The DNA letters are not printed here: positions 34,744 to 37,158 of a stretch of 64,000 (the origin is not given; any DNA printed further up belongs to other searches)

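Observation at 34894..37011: Cytoplasmic AmiC/UrtA-like sensor fused to a degenerate sigma-54-EBP module, divergent from the urt-ure operon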

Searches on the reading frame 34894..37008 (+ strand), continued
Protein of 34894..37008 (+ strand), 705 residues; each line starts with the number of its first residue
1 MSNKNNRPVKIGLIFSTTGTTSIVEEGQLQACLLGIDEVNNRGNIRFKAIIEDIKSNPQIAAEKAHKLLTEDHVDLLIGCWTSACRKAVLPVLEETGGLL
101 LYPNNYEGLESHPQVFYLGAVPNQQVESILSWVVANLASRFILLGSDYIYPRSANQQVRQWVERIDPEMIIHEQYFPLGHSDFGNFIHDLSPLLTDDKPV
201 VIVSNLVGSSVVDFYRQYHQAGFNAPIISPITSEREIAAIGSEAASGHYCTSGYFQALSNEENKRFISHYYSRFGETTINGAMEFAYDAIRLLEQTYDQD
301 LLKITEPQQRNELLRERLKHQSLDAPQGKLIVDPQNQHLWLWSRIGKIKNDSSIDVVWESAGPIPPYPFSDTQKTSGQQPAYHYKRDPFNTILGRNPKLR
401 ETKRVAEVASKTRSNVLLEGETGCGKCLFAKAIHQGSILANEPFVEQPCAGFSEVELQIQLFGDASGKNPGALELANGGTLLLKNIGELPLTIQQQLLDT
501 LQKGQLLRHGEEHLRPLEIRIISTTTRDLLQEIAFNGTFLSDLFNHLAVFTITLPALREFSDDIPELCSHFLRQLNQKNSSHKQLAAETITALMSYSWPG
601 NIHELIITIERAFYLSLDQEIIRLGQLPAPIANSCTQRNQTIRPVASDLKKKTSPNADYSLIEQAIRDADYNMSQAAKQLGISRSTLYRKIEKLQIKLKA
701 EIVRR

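Call 8: find_homologous_proteins(query=window:34894-37008:+, max_evalue=1e-20)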
Query window:34894-37008:+ (705 aa): 2074 proteins with E <= 1e-20 among 8000 candidates; the best 120 are listed.
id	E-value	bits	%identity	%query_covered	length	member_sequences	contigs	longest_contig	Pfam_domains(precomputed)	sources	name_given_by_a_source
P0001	0.0e+0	1604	100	100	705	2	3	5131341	PF00158.33,PF25601.2,PF02954.26,PF13433.13,PF13458.13,PF14532.13,PF01078.28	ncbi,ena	-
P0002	0.0e+0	1285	82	100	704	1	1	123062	PF00158.33,PF25601.2,PF02954.26,PF13433.13,PF13458.13,PF14532.13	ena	-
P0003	0.0e+0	1251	79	100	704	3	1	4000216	PF00158.33,PF25601.2,PF02954.26,PF13433.13,PF13458.13,PF14532.13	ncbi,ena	-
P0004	0.0e+0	1169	74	100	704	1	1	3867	PF00158.33,PF25601.2,PF02954.26,PF13433.13,PF13458.13,PF14532.13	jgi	-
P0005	0.0e+0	1048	68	100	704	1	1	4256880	PF00158.33,PF25601.2,PF02954.26,PF13433.13,PF13458.13,PF14532.13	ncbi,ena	-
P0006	3.9e-292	989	64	100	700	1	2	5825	PF00158.33,PF25601.2,PF02954.26,PF13433.13,PF13458.13,PF14532.13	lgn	-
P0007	1.3e-291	987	63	100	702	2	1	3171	PF00158.33,PF25601.2,PF02954.26,PF13433.13,PF13458.13,PF14532.13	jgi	-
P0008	8.3e-290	981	63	99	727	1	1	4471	PF00158.33,PF25601.2,PF02954.26,PF13433.13,PF13458.13,PF14532.13,PF07728.21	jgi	jgi:DNA-binding NtrC family response regulator/ABC-type branched-subunit amino acid transport system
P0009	8.7e-290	981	63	100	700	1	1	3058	PF00158.33,PF25601.2,PF02954.26,PF13518.13,PF13433.13,PF13458.13,PF14532.13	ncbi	-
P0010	1.1e-286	971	64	100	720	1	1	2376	PF00158.33,PF25601.2,PF02954.26,PF13433.13,PF13458.13,PF14532.13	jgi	jgi:DNA-binding NtrC family response regulator/ABC-type branched-subunit amino acid transport system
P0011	6.3e-282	955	61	100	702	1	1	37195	PF00158.33,PF25601.2,PF02954.26,PF13433.13,PF13458.13,PF14532.13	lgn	-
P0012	5.6e-222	757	51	98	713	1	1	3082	PF01094.35,PF00158.33,PF25601.2,PF02954.26,PF13433.13,PF13458.13,PF14532.13,PF07728.21,PF01078.28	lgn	-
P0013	5.1e-210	718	48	99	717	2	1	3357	PF01094.35,PF00158.33,PF07724.21,PF25601.2,PF02954.26,PF13433.13,PF13458.13,PF14532.13,PF07728.21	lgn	-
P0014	9.2e-197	674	46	98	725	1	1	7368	PF00158.33,PF25601.2,PF02954.26,PF13433.13,PF13458.13,PF14532.13,PF07728.21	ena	-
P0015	2.7e-192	659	46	98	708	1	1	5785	PF01094.35,PF00158.33,PF07724.21,PF25601.2,PF02954.26,PF13433.13,PF00004.36,PF13458.13,PF14532.13,PF07728.21,PF01078.28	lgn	-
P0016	1.4e-186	640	43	97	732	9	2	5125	PF01094.35,PF00158.33,PF25601.2,PF02954.26,PF13433.13,PF13458.13,PF14532.13,PF07728.21,PF01078.28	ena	-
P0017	4.0e-186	639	45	98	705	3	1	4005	PF01094.35,PF00158.33,PF25601.2,PF02954.26,PF13433.13,PF18024.8,PF13458.13,PF14532.13,PF01078.28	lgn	-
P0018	1.1e-185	637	44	98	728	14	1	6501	PF01094.35,PF00158.33,PF07724.21,PF25601.2,PF02954.26,PF13433.13,PF13458.13,PF14532.13,PF01078.28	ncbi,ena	-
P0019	1.7e-184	633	45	98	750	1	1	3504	PF00158.33,PF07724.21,PF25601.2,PF02954.26,PF13433.13,PF13458.13,PF14532.13,PF07728.21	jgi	-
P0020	1.6e-183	630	44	97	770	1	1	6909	PF01094.35,PF00158.33,PF25601.2,PF02954.26,PF13518.13,PF13433.13,PF13458.13,PF14532.13,PF07728.21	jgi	jgi:DNA-binding NtrC family response regulator/ABC-type branched-subunit amino acid transport system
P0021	2.4e-181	623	43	97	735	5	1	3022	PF01094.35,PF00158.33,PF25601.2,PF02954.26,PF13433.13,PF13458.13,PF14532.13,PF01078.28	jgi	-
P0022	6.1e-181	621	44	98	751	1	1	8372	PF00158.33,PF25601.2,PF02954.26,PF13433.13,PF13458.13,PF14532.13,PF07728.21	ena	-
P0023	3.3e-179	616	43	98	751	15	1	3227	PF00158.33,PF25601.2,PF02954.26,PF13433.13,PF13458.13,PF14532.13,PF07728.21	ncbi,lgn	-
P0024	5.7e-179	615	45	97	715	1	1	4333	PF01094.35,PF00158.33,PF07724.21,PF25601.2,PF02954.26,PF13433.13,PF13458.13,PF14532.13,PF07728.21,PF01078.28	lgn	-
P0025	1.9e-178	613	44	98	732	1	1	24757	PF01094.35,PF00158.33,PF25601.2,PF02954.26,PF13433.13,PF13458.13,PF14532.13,PF07728.21,PF01078.28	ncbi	-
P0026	2.2e-177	610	45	98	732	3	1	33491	PF00158.33,PF25601.2,PF02954.26,PF13433.13,PF13458.13,PF14532.13,PF07728.21,PF01078.28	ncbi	-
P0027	4.5e-177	609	43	98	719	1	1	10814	PF01094.35,PF00158.33,PF25601.2,PF02954.26,PF13433.13,PF13458.13,PF14532.13,PF07728.21,PF01078.28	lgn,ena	-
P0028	1.8e-176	607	42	98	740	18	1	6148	PF01094.35,PF00158.33,PF25601.2,PF02954.26,PF13433.13,PF13458.13,PF14532.13,PF07728.21,PF01078.28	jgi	-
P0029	2.0e-176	607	45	98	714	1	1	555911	PF01094.35,PF00158.33,PF07724.21,PF25601.2,PF02954.26,PF13433.13,PF13458.13,PF14532.13,PF07728.21,PF01078.28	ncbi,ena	-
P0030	1.2e-175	604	44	98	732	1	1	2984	PF00158.33,PF25601.2,PF02954.26,PF13433.13,PF13458.13,PF14532.13,PF07728.21,PF01078.28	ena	-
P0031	3.2e-174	599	43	98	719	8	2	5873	PF01094.35,PF00158.33,PF07724.21,PF25601.2,PF02954.26,PF13433.13,PF13458.13,PF14532.13,PF07728.21,PF01078.28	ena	-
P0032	4.2e-173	596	44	98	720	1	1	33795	PF01094.35,PF00158.33,PF25601.2,PF02954.26,PF13433.13,PF13458.13,PF14532.13,PF07728.21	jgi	jgi:DNA-binding NtrC family response regulator/ABC-type branched-subunit amino acid transport system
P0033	3.6e-172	592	41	98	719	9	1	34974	PF01094.35,PF00158.33,PF25601.2,PF02954.26,PF13433.13,PF02796.22,PF13458.13,PF14532.13,PF07728.21,PF01078.28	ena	-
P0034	5.8e-172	592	43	98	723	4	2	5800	PF01094.35,PF00158.33,PF25601.2,PF02954.26,PF13433.13,PF13458.13,PF14532.13,PF07728.21,PF01078.28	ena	-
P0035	9.1e-172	591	42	98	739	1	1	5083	PF01094.35,PF00158.33,PF07724.21,PF25601.2,PF02954.26,PF13433.13,PF13458.13,PF14532.13,PF07728.21,PF01078.28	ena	-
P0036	9.3e-172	591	42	98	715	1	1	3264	PF01094.35,PF00158.33,PF07724.21,PF25601.2,PF02954.26,PF13433.13,PF13458.13,PF14532.13,PF07728.21,PF01078.28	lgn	-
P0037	1.1e-171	591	43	98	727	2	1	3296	PF00004.36,PF14532.13,PF07728.21,PF01094.35,PF00158.33,PF07724.21,PF25601.2,PF02954.26,PF13433.13,PF07726.18,PF13458.13,PF01078.28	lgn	-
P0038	3.1e-171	589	42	97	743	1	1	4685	PF01094.35,PF00158.33,PF25601.2,PF02954.26,PF13433.13,PF13458.13,PF14532.13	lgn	-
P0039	1.8e-170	587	41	98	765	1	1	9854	PF01094.35,PF00158.33,PF07724.21,PF25601.2,PF02954.26,PF13433.13,PF13458.13,PF14532.13,PF07728.21,PF01078.28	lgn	-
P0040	9.7e-170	584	41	98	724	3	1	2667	PF01094.35,PF00158.33,PF07724.21,PF25601.2,PF02954.26,PF13433.13,PF13458.13,PF14532.13,PF07728.21,PF01078.28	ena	-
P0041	1.1e-169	584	42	98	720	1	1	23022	PF01094.35,PF00158.33,PF25601.2,PF02954.26,PF13433.13,PF13458.13,PF14532.13,PF07728.21,PF01078.28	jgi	jgi:DNA-binding NtrC family response regulator/ABC-type branched-subunit amino acid transport system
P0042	7.8e-169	581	41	98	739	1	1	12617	PF00493.30,PF00004.36,PF14532.13,PF07728.21,PF01094.35,PF00158.33,PF07724.21,PF25601.2,PF02954.26,PF13433.13,PF13458.13,PF01078.28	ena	-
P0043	9.7e-169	581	42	99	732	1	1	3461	PF01094.35,PF00158.33,PF25601.2,PF02954.26,PF13433.13,PF13458.13,PF14532.13,PF07728.21,PF01078.28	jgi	jgi:DNA-binding NtrC family response regulator/ABC-type branched-subunit amino acid transport system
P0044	1.6e-168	580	42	98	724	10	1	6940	PF01094.35,PF00158.33,PF07724.21,PF25601.2,PF02954.26,PF13433.13,PF07726.18,PF13458.13,PF14532.13,PF07728.21,PF01078.28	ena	-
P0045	2.2e-168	580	43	98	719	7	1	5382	PF01094.35,PF00158.33,PF25601.2,PF02954.26,PF13433.13,PF13458.13,PF14532.13,PF07728.21,PF01078.28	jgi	-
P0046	2.4e-168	580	43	98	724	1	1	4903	PF01094.35,PF00158.33,PF07724.21,PF25601.2,PF02954.26,PF13433.13,PF07726.18,PF13458.13,PF14532.13,PF07728.21,PF01078.28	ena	-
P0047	2.6e-168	580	42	98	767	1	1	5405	PF01094.35,PF00158.33,PF25601.2,PF02954.26,PF13433.13,PF13458.13,PF14532.13,PF07728.21,PF01078.28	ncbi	-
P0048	7.2e-168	578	47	83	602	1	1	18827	PF01094.35,PF00158.33,PF07724.21,PF13433.13,PF13458.13,PF14532.13,PF01078.28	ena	-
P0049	1.0e-167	578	41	98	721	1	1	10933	PF01094.35,PF00158.33,PF25601.2,PF02954.26,PF13433.13,PF18024.8,PF13458.13,PF14532.13,PF07728.21,PF01078.28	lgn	-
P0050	1.5e-167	577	42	98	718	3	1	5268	PF01094.35,PF00158.33,PF07724.21,PF25601.2,PF02954.26,PF13433.13,PF13458.13,PF14532.13,PF07728.21,PF01078.28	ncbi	-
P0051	2.2e-164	567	42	97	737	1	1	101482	PF01094.35,PF00158.33,PF13551.13,PF25601.2,PF02954.26,PF13433.13,PF13458.13,PF14532.13,PF07728.21,PF01078.28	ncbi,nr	ncbi:MAG: transporter substrate-binding protein [Desulfomonilaceae bacterium]|nr:transporter substra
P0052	1.1e-163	564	41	97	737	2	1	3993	PF01094.35,PF00158.33,PF07724.21,PF25601.2,PF02954.26,PF13433.13,PF13458.13,PF14532.13,PF07728.21,PF01078.28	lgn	-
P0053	3.8e-163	563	41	98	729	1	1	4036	PF01094.35,PF00158.33,PF25601.2,PF02954.26,PF13433.13,PF18024.8,PF13458.13,PF14532.13,PF07728.21,PF01078.28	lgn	-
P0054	4.1e-163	563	42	97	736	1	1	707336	PF01094.35,PF00158.33,PF07724.21,PF25601.2,PF02954.26,PF13433.13,PF13458.13,PF14532.13,PF07728.21,PF01078.28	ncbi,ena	-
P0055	7.6e-163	562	41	98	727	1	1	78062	PF01094.35,PF00158.33,PF07724.21,PF25601.2,PF02954.26,PF13433.13,PF13458.13,PF14532.13,PF07728.21,PF01078.28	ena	-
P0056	1.1e-162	561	42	95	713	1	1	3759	PF01094.35,PF00158.33,PF07724.21,PF25601.2,PF02954.26,PF13433.13,PF13458.13,PF14532.13,PF07728.21,PF01078.28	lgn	-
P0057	1.4e-162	561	39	97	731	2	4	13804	PF00158.33,PF07724.21,PF25601.2,PF02954.26,PF13433.13,PF13458.13,PF14532.13,PF07728.21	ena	-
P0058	4.0e-162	559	40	97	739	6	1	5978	PF01094.35,PF00158.33,PF25601.2,PF02954.26,PF13433.13,PF02796.22,PF13458.13,PF14532.13,PF07728.21,PF01078.28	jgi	-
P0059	2.0e-161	557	41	97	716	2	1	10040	PF01094.35,PF00158.33,PF25601.2,PF02954.26,PF13433.13,PF13458.13,PF14532.13,PF07728.21,PF01078.28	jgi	jgi:DNA-binding NtrC family response regulator/ABC-type branched-subunit amino acid transport system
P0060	1.4e-160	554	40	97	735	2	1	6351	PF00158.33,PF25601.2,PF02954.26,PF13433.13,PF13458.13,PF14532.13,PF07728.21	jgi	-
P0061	2.3e-160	553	42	97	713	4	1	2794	PF01094.35,PF00158.33,PF25601.2,PF02954.26,PF13433.13,PF13458.13,PF14532.13,PF07728.21,PF01078.28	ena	-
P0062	4.3e-160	553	40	97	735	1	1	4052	PF01094.35,PF00158.33,PF25601.2,PF02954.26,PF13433.13,PF13458.13,PF14532.13,PF07728.21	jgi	jgi:DNA-binding NtrC family response regulator/ABC-type branched-subunit amino acid transport system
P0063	5.1e-160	552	40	97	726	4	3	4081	PF01094.35,PF00158.33,PF25601.2,PF02954.26,PF13433.13,PF13458.13,PF14532.13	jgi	jgi:DNA-binding NtrC family response regulator/ABC-type branched-subunit amino acid transport system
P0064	1.2e-159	551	41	98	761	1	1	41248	PF00158.33,PF25601.2,PF02954.26,PF13518.13,PF13433.13,PF13458.13,PF14532.13,PF07728.21,PF01078.28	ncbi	ncbi:MAG: hypothetical protein Kow0092_06610 [Deferrisomatales bacterium]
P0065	5.8e-159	549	40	97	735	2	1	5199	PF01094.35,PF00158.33,PF25601.2,PF02954.26,PF13433.13,PF13458.13,PF14532.13,PF07728.21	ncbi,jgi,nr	ncbi:MAG: transporter substrate-binding protein [Deltaproteobacteria bacterium]|nr:transporter subst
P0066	1.4e-158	548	39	98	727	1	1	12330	PF14532.13,PF07728.21,PF01094.35,PF00158.33,PF07724.21,PF25601.2,PF02954.26,PF13433.13,PF07726.18,PF18024.8,PF13458.13,PF01078.28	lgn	-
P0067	2.6e-158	547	39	99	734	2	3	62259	PF01094.35,PF00158.33,PF25601.2,PF02954.26,PF13433.13,PF13458.13,PF14532.13,PF07728.21,PF01078.28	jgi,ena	-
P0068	3.5e-158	546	40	97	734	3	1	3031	PF01094.35,PF00158.33,PF07724.21,PF25601.2,PF02954.26,PF13433.13,PF13458.13,PF14532.13,PF07728.21,PF01078.28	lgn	-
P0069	7.6e-158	545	40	98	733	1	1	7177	PF00158.33,PF07724.21,PF25601.2,PF02954.26,PF13433.13,PF13458.13,PF14532.13,PF07728.21,PF01078.28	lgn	-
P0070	1.3e-157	544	40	97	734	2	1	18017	PF01094.35,PF00158.33,PF07724.21,PF25601.2,PF02954.26,PF13433.13,PF13458.13,PF14532.13,PF07728.21,PF01078.28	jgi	jgi:DNA-binding NtrC family response regulator/ABC-type branched-subunit amino acid transport system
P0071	1.8e-157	544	41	97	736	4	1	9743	PF00158.33,PF07724.21,PF25601.2,PF02954.26,PF13433.13,PF13458.13,PF14532.13,PF07728.21,PF01078.28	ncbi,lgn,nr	ncbi:MAG: transporter substrate-binding protein [Deltaproteobacteria bacterium]|nr:transporter subst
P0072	6.7e-157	542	40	97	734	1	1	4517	PF01094.35,PF00158.33,PF07724.21,PF25601.2,PF02954.26,PF13433.13,PF13458.13,PF14532.13,PF07728.21,PF01078.28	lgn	-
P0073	7.6e-157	542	40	97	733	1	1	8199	PF01094.35,PF00158.33,PF07724.21,PF25601.2,PF02954.26,PF13433.13,PF13458.13,PF14532.13,PF07728.21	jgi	jgi:DNA-binding NtrC family response regulator/ABC-type branched-subunit amino acid transport system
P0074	7.8e-157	542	39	97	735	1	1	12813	PF01094.35,PF00158.33,PF25601.2,PF02954.26,PF13433.13,PF13458.13,PF14532.13,PF07728.21,PF01078.28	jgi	jgi:DNA-binding NtrC family response regulator/ABC-type branched-subunit amino acid transport system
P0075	1.3e-156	541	39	97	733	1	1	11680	PF01094.35,PF00158.33,PF25601.2,PF02954.26,PF13433.13,PF13458.13,PF14532.13,PF07728.21,PF01078.28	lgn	-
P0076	1.7e-156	541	39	97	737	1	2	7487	PF01094.35,PF00158.33,PF25601.2,PF02954.26,PF13433.13,PF13458.13,PF14532.13,PF01078.28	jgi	jgi:DNA-binding NtrC family response regulator/ABC-type branched-subunit amino acid transport system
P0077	2.1e-156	540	40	97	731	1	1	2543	PF00158.33,PF25601.2,PF02954.26,PF13433.13,PF13458.13,PF14532.13,PF07728.21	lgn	-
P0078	2.8e-156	540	40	97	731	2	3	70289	PF00158.33,PF25601.2,PF02954.26,PF13433.13,PF13458.13,PF14532.13,PF07728.21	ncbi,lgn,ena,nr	ncbi:MAG: transporter substrate-binding protein [Pseudomonadota bacterium]|nr:transporter substrate-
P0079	1.4e-155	538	40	97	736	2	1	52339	PF01094.35,PF00158.33,PF07724.21,PF25601.2,PF02954.26,PF13433.13,PF13458.13,PF14532.13,PF07728.21,PF01078.28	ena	-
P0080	2.7e-155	537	40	97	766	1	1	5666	PF00158.33,PF07724.21,PF25601.2,PF02954.26,PF13433.13,PF13458.13,PF14532.13,PF07728.21,PF01078.28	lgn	-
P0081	4.5e-155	536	39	97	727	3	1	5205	PF00158.33,PF25601.2,PF02954.26,PF13433.13,PF13458.13,PF14532.13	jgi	-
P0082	7.9e-155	535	40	97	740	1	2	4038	PF00158.33,PF25601.2,PF02954.26,PF13433.13,PF00004.36,PF13458.13,PF14532.13,PF07728.21,PF01078.28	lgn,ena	-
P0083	1.1e-154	535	39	98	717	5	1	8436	PF00158.33,PF07724.21,PF25601.2,PF02954.26,PF13433.13,PF00004.36,PF13458.13,PF14532.13,PF07728.21,PF01078.28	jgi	-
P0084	1.5e-154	534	40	97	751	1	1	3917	PF01094.35,PF00158.33,PF07724.21,PF25601.2,PF02954.26,PF13433.13,PF13458.13,PF14532.13,PF07728.21,PF01078.28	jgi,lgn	-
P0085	2.9e-154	533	42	90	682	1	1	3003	PF00158.33,PF07724.21,PF25601.2,PF13433.13,PF13458.13,PF14532.13,PF07728.21,PF01078.28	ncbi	ncbi:MAG: transporter substrate-binding protein, partial [Desulfomonilaceae bacterium]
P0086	2.4e-153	530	44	53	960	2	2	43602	PF01094.35,PF00158.33,PF25601.2,PF02954.26,PF13433.13,PF13458.13,PF14532.13,PF07728.21,PF01078.28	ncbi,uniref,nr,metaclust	ncbi:transporter substrate-binding protein [Brevibacillus massiliensis]|uniref:transporter substrate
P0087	9.5e-153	528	40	97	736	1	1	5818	PF00158.33,PF25601.2,PF02954.26,PF13433.13,PF13458.13,PF14532.13,PF07728.21,PF01078.28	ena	-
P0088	1.2e-151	525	44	51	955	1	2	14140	PF02796.22,PF00004.36,PF14532.13,PF07728.21,PF01094.35,PF00158.33,PF25601.2,PF02954.26,PF13433.13,PF18024.8,PF13458.13,PF01078.28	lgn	-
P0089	1.7e-151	524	44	52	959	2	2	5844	PF01094.35,PF00158.33,PF25601.2,PF02954.26,PF13433.13,PF13458.13,PF14532.13,PF07728.21,PF01078.28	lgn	-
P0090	1.5e-149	518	42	52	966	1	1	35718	PF01094.35,PF00158.33,PF25601.2,PF02954.26,PF13433.13,PF13458.13,PF14532.13,PF07728.21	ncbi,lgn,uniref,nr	ncbi:MAG: transporter substrate-binding protein [Alicyclobacillus macrosporangiidus]|uniref:transpor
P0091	2.8e-149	517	42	52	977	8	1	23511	PF01094.35,PF00158.33,PF25601.2,PF02954.26,PF13433.13,PF13458.13,PF14532.13,PF07728.21,PF01078.28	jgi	jgi:transcriptional regulator with PAS, ATPase and Fis domain/ABC-type branched-subunit amino acid t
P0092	5.0e-149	516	43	53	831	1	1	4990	PF01094.35,PF00158.33,PF25601.2,PF02954.26,PF13433.13,PF00004.36,PF13458.13,PF14532.13,PF07728.21,PF01078.28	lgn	-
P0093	1.7e-148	514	43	51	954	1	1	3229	PF01094.35,PF00158.33,PF25601.2,PF02954.26,PF13433.13,PF00004.36,PF13458.13,PF14532.13,PF07728.21,PF01078.28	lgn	-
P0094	1.2e-146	508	43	52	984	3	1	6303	PF01094.35,PF00158.33,PF25601.2,PF02954.26,PF13433.13,PF13458.13,PF14532.13,PF07728.21,PF01078.28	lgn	-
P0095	1.2e-146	508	38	97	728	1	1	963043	PF00158.33,PF25601.2,PF02954.26,PF13433.13,PF00004.36,PF13458.13,PF14532.13,PF07728.21,PF01078.28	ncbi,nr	ncbi:MAG: transporter substrate-binding protein [Deltaproteobacteria bacterium]|nr:transporter subst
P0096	2.7e-146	507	40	56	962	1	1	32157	PF01094.35,PF00158.33,PF25601.2,PF02954.26,PF13433.13,PF00004.36,PF13458.13,PF14532.13,PF07728.21,PF01078.28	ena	-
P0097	5.4e-146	506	42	52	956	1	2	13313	PF01094.35,PF00158.33,PF25601.2,PF02954.26,PF13433.13,PF18024.8,PF13458.13,PF14532.13,PF07728.21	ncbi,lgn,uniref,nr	ncbi:transporter substrate-binding protein [Effusibacillus lacus]|uniref:Sigma-54-dependent Fis fami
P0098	2.1e-145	504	43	53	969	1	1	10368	PF01094.35,PF00158.33,PF25601.2,PF02954.26,PF13433.13,PF13458.13,PF14532.13,PF07728.21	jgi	jgi:transcriptional regulator with PAS, ATPase and Fis domain/ABC-type branched-subunit amino acid t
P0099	1.4e-143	498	43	52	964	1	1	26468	PF01094.35,PF00158.33,PF25601.2,PF02954.26,PF13433.13,PF02796.22,PF00004.36,PF13458.13,PF14532.13,PF07728.21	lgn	-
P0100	1.6e-143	498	41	52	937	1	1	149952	PF01094.35,PF00158.33,PF13384.13,PF25601.2,PF02954.26,PF13433.13,PF02796.22,PF13458.13,PF14532.13,PF07728.21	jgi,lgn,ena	-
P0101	1.9e-142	494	40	52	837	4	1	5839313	PF01094.35,PF00158.33,PF25601.2,PF02954.26,PF13433.13,PF18024.8,PF00004.36,PF13458.13,PF14532.13,PF07728.21,PF01078.28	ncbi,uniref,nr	ncbi:transporter substrate-binding protein [Neobacillus mesonae]|uniref:Sigma-54-dependent Fis famil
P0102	1.9e-141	491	42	52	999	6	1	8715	PF01094.35,PF00158.33,PF25601.2,PF02954.26,PF13433.13,PF02796.22,PF13458.13,PF14532.13,PF07728.21,PF01078.28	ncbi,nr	ncbi:MAG TPA: transporter substrate-binding protein [Desulfotomaculum sp.]|nr:transporter substrate-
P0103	2.6e-141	490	39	86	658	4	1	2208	PF01094.35,PF00158.33,PF25601.2,PF02954.26,PF13433.13,PF13458.13,PF14532.13,PF07728.21,PF01078.28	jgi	jgi:DNA-binding NtrC family response regulator/ABC-type branched-subunit amino acid transport system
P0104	2.7e-140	487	39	56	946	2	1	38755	PF01094.35,PF00158.33,PF07724.21,PF25601.2,PF02954.26,PF13433.13,PF00004.36,PF13458.13,PF14532.13,PF07728.21,PF01078.28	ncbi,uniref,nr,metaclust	ncbi:transporter substrate-binding protein [Halalkalibacterium ligniniphilum]|uniref:transporter sub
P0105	3.0e-140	487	40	53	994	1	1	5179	PF01094.35,PF00158.33,PF25601.2,PF02954.26,PF13433.13,PF00004.36,PF13458.13,PF14532.13,PF07728.21,PF01078.28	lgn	-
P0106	6.4e-140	486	39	52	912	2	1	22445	PF01094.35,PF00158.33,PF25601.2,PF02954.26,PF13433.13,PF00004.36,PF13458.13,PF14532.13,PF07728.21,PF01078.28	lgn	-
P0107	8.0e-140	486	42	51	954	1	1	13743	PF01094.35,PF00158.33,PF07724.21,PF25601.2,PF02954.26,PF13433.13,PF00004.36,PF13458.13,PF14532.13,PF07728.21,PF13556.13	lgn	-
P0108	5.5e-139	483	41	87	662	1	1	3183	PF00158.33,PF07724.21,PF25601.2,PF02954.26,PF13433.13,PF13458.13,PF14532.13,PF07728.21,PF01078.28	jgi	-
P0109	9.6e-137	475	39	53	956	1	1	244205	PF01094.35,PF00158.33,PF25601.2,PF02954.26,PF13433.13,PF18024.8,PF00004.36,PF13458.13,PF14532.13,PF07728.21,PF01078.28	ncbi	ncbi:transporter substrate-binding protein [Sporosarcina sp. CAU 1771]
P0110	3.1e-125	437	40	52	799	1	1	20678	PF00158.33,PF07724.21,PF25601.2,PF02954.26,PF13433.13,PF13458.13,PF14532.13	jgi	jgi:DNA-binding NtrC family response regulator/ABC-type branched-subunit amino acid transport system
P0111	5.8e-125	436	47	63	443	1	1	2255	PF01094.35,PF00158.33,PF13433.13,PF13458.13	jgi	jgi:ABC-type branched-subunit amino acid transport system substrate-binding protein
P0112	2.0e-123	431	38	53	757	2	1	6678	PF00158.33,PF07724.21,PF25601.2,PF02954.26,PF13433.13,PF18024.8,PF13458.13,PF14532.13,PF07728.21,PF01078.28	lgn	-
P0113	6.0e-121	423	36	52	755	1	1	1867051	PF00158.33,PF07724.21,PF25601.2,PF02954.26,PF13433.13,PF18024.8,PF13458.13,PF14532.13,PF07728.21,PF01078.28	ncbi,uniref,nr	ncbi:transporter substrate-binding protein [Thalassobacillus devorans]|uniref:transporter substrate-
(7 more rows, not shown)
